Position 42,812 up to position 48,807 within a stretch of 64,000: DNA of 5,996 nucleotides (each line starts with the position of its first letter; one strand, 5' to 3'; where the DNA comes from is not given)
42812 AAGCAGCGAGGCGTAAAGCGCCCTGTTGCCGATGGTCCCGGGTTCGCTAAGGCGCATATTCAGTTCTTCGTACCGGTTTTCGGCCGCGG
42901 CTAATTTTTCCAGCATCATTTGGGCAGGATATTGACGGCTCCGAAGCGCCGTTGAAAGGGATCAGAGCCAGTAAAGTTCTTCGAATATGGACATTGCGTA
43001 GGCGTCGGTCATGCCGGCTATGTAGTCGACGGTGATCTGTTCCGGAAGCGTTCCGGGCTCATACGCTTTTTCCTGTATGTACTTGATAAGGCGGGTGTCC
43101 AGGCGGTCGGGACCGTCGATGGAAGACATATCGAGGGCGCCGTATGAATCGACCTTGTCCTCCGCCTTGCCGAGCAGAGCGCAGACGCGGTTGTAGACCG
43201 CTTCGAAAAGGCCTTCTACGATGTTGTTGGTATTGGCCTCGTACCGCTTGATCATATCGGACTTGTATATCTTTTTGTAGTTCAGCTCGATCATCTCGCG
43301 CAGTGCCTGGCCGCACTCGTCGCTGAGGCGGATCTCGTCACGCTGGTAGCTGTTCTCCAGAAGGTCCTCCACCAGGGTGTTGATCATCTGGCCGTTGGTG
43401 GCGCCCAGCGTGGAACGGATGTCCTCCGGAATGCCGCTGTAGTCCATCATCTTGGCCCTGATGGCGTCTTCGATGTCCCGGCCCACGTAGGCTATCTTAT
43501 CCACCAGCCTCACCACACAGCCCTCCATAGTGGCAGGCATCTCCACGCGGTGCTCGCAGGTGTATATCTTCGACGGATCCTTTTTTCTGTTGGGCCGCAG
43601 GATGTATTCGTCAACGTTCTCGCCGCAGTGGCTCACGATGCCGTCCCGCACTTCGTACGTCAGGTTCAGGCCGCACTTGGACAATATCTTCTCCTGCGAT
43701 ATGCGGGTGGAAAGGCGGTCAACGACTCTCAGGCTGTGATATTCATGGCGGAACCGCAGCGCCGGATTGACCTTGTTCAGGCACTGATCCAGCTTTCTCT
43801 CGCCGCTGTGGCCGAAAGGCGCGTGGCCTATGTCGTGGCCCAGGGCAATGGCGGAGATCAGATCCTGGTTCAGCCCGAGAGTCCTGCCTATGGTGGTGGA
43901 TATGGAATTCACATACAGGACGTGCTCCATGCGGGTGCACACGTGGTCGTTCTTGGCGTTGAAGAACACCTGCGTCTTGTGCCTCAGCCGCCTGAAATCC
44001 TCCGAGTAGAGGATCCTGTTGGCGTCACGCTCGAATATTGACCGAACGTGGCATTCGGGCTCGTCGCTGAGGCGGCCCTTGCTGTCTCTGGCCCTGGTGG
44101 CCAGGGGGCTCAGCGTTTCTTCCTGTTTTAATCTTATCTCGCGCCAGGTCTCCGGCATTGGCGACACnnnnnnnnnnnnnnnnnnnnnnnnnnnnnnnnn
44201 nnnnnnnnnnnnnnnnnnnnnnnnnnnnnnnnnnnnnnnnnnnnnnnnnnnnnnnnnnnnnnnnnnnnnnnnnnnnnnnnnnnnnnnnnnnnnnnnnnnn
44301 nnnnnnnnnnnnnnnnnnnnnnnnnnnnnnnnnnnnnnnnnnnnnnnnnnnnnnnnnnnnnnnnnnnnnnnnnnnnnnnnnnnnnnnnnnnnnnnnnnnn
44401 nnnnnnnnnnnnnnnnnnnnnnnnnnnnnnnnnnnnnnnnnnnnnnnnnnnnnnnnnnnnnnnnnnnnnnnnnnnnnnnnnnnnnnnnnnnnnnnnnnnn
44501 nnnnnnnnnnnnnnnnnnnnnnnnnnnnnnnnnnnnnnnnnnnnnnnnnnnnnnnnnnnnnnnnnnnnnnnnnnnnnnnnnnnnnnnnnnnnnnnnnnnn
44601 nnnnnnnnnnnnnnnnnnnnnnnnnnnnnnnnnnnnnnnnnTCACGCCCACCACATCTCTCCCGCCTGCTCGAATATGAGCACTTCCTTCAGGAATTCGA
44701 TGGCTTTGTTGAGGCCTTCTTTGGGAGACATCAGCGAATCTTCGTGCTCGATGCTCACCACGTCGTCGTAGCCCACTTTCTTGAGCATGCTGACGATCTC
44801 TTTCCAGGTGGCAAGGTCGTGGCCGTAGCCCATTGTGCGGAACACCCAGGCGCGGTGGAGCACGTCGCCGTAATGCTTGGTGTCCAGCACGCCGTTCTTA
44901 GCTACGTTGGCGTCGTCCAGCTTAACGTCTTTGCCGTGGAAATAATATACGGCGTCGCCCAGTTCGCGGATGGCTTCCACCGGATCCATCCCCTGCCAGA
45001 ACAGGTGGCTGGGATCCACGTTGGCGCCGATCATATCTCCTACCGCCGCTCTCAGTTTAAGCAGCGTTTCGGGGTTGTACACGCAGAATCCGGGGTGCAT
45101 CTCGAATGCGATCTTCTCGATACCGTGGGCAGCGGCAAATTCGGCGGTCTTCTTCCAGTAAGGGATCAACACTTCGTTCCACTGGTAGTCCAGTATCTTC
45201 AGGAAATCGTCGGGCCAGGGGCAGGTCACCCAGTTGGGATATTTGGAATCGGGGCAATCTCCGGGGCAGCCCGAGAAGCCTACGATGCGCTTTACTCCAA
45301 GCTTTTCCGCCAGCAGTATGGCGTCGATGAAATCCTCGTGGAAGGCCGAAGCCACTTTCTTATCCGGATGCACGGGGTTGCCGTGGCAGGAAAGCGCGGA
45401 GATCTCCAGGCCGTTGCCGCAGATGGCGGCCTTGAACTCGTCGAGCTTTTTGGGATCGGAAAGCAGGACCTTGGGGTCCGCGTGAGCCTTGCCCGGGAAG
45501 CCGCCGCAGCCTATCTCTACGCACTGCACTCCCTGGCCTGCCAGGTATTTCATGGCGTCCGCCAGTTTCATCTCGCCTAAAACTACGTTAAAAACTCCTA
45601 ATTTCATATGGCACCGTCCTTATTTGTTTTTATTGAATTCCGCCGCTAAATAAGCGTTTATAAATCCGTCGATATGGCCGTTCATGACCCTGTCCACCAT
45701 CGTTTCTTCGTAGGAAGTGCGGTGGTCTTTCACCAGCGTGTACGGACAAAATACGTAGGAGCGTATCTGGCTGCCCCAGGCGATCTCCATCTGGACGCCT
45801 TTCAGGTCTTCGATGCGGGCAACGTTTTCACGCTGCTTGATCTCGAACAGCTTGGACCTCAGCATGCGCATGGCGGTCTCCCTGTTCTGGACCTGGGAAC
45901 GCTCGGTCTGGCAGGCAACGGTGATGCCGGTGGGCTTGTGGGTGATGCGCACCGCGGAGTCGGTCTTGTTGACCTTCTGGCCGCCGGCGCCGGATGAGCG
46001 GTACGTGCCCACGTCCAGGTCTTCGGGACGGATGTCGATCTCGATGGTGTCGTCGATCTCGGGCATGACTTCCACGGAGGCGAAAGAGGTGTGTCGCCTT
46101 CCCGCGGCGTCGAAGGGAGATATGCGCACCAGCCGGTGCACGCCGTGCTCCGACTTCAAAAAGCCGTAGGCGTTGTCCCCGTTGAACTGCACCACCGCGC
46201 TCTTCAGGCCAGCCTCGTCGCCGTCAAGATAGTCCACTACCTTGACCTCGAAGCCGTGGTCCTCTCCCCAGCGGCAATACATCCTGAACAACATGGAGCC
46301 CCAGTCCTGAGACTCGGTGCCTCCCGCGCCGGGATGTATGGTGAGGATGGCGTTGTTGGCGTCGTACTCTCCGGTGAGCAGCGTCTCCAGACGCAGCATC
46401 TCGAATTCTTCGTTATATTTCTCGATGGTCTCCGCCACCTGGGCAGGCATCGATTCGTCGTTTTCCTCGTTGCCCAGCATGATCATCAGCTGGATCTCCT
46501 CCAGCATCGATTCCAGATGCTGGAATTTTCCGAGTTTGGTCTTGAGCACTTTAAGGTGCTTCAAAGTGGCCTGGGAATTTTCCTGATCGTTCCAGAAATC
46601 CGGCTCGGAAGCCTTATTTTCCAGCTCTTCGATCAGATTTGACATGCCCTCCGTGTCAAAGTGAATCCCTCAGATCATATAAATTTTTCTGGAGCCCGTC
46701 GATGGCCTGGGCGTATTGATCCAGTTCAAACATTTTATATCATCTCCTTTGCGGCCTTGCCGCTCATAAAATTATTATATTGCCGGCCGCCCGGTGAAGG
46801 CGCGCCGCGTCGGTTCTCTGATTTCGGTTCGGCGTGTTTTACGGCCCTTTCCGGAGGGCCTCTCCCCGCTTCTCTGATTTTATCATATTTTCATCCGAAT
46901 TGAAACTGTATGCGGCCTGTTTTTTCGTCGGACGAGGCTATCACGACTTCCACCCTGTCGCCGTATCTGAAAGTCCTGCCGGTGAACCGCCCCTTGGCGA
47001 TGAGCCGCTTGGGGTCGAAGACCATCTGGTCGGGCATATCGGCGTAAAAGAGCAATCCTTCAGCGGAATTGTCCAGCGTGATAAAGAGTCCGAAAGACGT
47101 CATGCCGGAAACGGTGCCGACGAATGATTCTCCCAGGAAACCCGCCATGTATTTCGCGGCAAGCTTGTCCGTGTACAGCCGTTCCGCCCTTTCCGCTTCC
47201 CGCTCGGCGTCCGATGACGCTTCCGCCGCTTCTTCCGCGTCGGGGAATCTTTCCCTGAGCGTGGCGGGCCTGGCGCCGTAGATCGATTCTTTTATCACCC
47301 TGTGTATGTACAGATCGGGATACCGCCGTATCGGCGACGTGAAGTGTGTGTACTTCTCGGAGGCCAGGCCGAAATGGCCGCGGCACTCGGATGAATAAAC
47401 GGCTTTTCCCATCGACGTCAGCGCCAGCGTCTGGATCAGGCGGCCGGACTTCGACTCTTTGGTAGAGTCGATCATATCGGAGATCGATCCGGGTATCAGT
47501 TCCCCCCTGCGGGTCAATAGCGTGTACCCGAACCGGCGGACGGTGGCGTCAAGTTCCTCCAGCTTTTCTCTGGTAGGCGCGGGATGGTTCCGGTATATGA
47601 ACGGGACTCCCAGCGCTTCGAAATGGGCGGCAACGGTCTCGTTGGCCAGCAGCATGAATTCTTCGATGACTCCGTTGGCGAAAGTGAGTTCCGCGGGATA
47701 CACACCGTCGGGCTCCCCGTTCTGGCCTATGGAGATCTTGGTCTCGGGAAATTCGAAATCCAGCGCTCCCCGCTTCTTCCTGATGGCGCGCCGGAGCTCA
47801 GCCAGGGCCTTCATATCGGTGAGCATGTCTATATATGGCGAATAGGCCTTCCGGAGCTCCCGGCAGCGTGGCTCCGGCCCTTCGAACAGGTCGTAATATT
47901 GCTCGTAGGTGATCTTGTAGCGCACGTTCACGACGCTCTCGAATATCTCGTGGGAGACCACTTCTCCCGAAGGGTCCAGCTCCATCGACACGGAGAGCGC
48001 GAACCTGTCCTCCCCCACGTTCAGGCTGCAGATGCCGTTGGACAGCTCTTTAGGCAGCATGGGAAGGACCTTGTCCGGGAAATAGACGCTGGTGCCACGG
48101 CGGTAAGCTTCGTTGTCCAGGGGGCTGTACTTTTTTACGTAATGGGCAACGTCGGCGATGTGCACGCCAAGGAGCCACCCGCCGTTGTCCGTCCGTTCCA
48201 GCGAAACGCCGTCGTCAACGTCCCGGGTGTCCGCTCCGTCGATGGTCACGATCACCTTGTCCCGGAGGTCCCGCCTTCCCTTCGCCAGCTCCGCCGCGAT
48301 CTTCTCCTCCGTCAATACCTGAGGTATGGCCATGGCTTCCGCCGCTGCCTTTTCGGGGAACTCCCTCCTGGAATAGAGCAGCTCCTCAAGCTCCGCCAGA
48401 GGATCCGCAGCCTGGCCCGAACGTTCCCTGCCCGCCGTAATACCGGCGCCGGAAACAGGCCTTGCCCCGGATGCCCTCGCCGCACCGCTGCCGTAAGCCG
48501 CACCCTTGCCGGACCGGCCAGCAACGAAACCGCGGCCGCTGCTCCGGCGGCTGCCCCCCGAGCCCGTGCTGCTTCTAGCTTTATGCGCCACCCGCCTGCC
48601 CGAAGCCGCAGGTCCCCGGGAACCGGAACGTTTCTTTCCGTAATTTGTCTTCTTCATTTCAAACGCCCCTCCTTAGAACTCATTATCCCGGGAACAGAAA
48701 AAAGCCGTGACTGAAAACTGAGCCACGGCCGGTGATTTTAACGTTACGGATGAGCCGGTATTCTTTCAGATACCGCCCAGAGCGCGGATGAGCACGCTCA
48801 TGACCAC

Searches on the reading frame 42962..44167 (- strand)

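Call 69: search_protein_families(library=pfam, proteins=[window:42962-44167:-], max_evalue=0.00001)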
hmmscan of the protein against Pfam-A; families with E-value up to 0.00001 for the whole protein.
window:42962-44167:- (401 aa): 2 families
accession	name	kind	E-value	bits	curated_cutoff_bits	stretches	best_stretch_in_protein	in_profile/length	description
PF13286.11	HD_assoc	-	2e-10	41.5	22.2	1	279-396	1-90/91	Phosphohydrolase-associated domain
PF01966.28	HD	-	4.4e-10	40.3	22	1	79-226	1-114/116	HD domain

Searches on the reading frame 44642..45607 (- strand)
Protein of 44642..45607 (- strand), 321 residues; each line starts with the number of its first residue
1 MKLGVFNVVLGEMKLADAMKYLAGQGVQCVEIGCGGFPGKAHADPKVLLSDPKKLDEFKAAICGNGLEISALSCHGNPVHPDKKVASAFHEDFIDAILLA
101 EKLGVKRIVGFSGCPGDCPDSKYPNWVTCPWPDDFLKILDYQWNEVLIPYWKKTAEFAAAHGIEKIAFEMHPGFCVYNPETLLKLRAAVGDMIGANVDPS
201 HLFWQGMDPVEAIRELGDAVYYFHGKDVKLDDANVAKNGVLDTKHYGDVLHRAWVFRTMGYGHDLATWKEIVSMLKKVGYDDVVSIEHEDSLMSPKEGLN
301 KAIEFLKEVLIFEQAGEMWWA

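Call 69: search_protein_families(library=pfam, proteins=[window:44642-45607:-], max_evalue=0.00001)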
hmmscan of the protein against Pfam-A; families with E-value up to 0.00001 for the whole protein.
window:44642-45607:- (321 aa): 1 family
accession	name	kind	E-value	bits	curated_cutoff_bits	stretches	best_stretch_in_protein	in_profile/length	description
PF01261.30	AP_endonuc_2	-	1.5e-32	113.7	31.1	1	29-308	4-248/249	Xylose isomerase-like TIM barrel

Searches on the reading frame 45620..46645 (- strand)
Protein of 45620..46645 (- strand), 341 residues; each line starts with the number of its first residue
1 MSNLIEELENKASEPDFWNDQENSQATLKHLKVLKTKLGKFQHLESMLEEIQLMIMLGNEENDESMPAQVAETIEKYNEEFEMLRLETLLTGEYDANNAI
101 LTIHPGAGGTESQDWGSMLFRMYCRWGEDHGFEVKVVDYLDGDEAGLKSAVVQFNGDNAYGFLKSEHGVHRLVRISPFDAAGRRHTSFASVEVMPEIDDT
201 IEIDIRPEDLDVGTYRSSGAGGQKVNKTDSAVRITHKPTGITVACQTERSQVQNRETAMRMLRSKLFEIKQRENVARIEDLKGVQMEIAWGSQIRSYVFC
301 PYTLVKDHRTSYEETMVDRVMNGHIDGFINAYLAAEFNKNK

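Call 69: search_protein_families(library=pfam, proteins=[window:45620-46645:-], max_evalue=0.00001)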
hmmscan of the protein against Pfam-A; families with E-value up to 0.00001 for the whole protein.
window:45620-46645:- (341 aa): 2 families
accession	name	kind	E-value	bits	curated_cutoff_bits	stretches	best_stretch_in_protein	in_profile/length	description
PF03462.23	PCRF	-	5e-58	196.6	24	1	3-191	3-194/194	PCRF domain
PF00472.26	RF-1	-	4e-41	140.1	35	1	200-309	2-116/116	RF-1 domain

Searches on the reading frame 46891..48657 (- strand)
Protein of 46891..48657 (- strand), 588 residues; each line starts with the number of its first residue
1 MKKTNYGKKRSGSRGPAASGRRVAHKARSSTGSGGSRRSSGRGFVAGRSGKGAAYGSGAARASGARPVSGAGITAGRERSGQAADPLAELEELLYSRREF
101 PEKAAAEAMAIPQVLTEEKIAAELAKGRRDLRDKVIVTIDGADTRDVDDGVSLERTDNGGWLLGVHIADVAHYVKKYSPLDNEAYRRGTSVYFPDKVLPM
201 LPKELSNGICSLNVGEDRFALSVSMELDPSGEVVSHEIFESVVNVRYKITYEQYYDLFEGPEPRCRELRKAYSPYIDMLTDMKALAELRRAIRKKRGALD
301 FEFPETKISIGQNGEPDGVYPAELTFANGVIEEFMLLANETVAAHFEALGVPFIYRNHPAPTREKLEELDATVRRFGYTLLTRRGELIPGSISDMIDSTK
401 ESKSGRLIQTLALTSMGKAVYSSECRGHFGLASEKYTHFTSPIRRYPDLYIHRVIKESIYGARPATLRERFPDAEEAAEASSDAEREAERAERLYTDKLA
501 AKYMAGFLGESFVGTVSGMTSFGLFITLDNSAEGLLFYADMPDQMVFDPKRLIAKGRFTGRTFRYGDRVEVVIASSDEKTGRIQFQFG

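Call 69: search_protein_families(library=pfam, proteins=[window:46891-48657:-], max_evalue=0.00001)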
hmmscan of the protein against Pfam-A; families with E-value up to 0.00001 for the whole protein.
window:46891-48657:- (588 aa): 2 families
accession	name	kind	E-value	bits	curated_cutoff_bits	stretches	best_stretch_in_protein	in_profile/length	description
PF00773.25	RNB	-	6.2e-108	361.3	29.3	1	128-458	1-323/326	RNB domain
PF00575.29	S1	-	1.1e-06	29.3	22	1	508-585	4-71/74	S1 RNA binding domain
